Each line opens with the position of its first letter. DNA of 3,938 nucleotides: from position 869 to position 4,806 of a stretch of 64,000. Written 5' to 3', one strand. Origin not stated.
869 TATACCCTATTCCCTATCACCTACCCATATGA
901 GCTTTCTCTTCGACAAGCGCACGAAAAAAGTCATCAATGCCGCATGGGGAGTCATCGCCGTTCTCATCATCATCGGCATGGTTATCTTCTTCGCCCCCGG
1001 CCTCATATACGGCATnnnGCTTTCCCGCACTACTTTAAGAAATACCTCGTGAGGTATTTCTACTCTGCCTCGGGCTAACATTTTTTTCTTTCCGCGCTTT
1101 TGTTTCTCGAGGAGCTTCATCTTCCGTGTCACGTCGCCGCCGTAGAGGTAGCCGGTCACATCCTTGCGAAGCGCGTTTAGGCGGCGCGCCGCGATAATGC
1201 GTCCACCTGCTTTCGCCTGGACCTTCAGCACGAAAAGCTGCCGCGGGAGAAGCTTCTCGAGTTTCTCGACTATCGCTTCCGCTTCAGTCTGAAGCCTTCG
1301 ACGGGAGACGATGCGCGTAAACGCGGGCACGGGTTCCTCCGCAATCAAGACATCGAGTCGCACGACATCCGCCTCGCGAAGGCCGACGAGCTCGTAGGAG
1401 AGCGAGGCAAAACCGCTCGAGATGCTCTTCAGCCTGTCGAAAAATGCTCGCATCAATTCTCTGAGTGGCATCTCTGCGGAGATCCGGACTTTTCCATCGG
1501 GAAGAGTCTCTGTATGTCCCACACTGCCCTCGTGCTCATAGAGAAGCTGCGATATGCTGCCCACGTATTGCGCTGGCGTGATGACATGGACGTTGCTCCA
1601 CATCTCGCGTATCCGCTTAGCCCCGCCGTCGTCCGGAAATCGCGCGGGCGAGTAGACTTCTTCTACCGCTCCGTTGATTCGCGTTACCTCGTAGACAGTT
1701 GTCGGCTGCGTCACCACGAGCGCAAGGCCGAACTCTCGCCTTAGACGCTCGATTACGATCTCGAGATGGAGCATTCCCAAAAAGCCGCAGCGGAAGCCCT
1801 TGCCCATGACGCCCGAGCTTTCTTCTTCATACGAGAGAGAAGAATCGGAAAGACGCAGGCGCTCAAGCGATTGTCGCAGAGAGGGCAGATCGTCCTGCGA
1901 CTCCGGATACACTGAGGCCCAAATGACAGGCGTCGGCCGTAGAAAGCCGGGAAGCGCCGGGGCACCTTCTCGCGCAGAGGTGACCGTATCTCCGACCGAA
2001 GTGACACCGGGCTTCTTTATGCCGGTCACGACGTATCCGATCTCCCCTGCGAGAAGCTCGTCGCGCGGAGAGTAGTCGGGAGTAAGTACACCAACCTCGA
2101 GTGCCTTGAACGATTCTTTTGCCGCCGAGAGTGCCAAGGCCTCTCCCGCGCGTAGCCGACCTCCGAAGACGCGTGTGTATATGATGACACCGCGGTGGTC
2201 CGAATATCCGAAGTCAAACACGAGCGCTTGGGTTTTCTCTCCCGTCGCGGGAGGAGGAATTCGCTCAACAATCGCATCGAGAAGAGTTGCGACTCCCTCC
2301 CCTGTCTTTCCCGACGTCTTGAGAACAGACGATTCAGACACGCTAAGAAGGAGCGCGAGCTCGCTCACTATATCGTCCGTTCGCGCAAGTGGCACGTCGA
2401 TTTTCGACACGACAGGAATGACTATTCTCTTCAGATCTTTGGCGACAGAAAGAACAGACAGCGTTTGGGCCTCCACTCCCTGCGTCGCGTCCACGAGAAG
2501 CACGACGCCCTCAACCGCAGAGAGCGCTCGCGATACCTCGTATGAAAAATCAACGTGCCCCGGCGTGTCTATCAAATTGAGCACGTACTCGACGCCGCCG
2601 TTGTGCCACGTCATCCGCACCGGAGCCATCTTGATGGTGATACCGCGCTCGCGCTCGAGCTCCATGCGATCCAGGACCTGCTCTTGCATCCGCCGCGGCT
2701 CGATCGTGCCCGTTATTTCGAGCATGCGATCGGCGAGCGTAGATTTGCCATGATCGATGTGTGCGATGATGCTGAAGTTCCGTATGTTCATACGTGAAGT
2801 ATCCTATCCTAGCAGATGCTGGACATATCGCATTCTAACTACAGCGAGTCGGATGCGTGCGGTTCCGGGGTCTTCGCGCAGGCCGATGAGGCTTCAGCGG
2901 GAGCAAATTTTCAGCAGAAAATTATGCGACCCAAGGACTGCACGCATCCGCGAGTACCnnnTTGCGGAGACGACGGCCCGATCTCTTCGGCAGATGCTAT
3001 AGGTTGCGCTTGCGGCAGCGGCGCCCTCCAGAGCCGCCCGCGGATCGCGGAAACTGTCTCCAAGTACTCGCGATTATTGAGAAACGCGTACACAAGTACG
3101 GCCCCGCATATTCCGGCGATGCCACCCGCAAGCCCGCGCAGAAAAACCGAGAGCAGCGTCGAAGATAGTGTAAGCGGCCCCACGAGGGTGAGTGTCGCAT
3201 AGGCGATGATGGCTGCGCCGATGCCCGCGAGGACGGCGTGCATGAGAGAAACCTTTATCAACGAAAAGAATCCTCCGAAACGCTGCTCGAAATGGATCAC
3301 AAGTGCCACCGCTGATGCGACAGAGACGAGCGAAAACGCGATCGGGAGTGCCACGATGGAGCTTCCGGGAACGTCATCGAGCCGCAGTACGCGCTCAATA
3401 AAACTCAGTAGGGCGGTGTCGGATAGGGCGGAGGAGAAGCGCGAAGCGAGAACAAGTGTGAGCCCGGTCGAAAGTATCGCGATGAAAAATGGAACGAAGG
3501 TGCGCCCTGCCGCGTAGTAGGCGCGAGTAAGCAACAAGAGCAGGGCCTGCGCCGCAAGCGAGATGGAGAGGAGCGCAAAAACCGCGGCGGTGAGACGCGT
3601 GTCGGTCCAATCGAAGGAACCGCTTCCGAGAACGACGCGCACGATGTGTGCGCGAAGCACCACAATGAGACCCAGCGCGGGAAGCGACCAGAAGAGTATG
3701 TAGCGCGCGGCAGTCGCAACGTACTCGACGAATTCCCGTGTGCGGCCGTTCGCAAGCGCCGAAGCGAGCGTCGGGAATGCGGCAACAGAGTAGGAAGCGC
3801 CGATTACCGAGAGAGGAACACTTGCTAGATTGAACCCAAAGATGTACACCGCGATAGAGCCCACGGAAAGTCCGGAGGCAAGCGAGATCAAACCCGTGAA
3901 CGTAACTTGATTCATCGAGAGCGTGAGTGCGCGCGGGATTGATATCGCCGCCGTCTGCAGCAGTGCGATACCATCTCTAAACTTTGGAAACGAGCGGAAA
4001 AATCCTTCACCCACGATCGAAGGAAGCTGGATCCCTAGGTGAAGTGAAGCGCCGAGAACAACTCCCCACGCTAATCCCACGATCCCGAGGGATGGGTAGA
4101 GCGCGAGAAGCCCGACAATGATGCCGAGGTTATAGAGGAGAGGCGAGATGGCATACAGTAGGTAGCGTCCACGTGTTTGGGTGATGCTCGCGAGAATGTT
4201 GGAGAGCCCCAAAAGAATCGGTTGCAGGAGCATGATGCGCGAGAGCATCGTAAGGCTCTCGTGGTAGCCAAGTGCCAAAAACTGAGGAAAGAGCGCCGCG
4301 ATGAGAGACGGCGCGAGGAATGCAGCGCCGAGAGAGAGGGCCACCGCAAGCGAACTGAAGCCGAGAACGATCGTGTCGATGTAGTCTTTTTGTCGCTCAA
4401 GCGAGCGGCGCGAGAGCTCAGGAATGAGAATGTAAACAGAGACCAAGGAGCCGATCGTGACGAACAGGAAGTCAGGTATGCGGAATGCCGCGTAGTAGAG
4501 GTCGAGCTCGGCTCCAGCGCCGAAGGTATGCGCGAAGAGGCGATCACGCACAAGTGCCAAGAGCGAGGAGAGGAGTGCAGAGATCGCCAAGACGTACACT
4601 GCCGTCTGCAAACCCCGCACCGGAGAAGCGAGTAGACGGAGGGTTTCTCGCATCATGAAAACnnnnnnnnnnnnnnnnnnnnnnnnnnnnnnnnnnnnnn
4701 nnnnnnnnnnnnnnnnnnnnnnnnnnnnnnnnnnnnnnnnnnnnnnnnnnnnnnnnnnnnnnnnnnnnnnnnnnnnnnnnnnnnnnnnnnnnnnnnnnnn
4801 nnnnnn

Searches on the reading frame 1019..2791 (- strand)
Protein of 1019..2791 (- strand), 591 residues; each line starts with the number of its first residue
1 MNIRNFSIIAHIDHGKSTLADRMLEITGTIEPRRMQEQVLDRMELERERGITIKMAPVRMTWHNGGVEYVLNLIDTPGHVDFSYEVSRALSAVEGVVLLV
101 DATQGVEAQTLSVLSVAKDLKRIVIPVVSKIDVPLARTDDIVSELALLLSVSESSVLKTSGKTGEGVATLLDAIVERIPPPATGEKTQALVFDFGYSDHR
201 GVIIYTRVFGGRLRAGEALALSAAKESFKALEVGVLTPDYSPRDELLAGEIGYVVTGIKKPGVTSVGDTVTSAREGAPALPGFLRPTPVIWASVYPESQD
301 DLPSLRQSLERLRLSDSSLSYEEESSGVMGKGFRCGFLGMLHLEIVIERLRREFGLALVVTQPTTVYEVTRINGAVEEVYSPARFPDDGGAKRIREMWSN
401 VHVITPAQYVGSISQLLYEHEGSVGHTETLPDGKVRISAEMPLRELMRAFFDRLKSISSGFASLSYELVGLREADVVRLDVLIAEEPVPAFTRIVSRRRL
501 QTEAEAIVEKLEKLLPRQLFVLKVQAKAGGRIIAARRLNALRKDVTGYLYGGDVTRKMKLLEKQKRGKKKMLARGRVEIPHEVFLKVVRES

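Call 69: search_protein_families(library=pfam, proteins=[window:1019-2791:-], max_evalue=0.0001)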
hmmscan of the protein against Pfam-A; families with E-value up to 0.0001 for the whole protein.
window:1019-2791:- (591 aa): 5 families
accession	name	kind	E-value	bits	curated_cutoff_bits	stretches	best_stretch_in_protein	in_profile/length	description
PF00009.33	GTP_EFTU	-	2.5e-52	177.6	26.5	1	2-180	2-188/188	Elongation factor Tu GTP binding domain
PF06421.17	LepA_C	-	2.4e-34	118.1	29.7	1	484-588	2-106/107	GTP-binding protein LepA C-terminus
PF00679.30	EFG_C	-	3.7e-14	52.9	27.9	1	394-477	2-84/89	Elongation factor G C-terminus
PF14492.12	EFG_III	-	2.3e-09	37.6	27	1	286-360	2-73/75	Elongation Factor G, domain III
PF03144.31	GTP_EFTU_D2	-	3.6e-06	27.8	30.3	1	201-271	1-73/73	Elongation factor Tu domain 2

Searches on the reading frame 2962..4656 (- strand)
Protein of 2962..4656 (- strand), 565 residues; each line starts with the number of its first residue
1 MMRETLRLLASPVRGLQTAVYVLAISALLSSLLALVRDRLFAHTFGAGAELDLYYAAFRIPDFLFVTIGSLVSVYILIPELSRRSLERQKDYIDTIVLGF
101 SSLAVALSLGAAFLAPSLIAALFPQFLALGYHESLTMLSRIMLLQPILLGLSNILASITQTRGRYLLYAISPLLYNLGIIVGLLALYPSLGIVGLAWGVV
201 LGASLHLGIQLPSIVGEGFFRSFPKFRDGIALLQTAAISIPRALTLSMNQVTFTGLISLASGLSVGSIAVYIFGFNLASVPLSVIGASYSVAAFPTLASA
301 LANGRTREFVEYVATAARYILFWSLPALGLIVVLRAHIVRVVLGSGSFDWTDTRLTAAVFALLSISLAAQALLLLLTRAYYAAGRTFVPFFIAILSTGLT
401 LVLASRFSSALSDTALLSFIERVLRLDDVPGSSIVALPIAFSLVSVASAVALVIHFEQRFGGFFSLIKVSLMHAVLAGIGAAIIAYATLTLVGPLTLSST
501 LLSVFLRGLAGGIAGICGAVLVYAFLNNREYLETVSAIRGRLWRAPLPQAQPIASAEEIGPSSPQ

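Call 69: search_protein_families(library=pfam, proteins=[window:2962-4656:-], max_evalue=0.0001)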
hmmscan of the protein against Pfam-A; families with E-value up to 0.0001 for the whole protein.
window:2962-4656:- (565 aa): 1 family
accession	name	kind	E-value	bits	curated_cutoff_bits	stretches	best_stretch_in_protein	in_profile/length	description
PF03023.19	MurJ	-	7.4e-48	163.7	27.4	1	41-488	1-433/451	Lipid II flippase MurJ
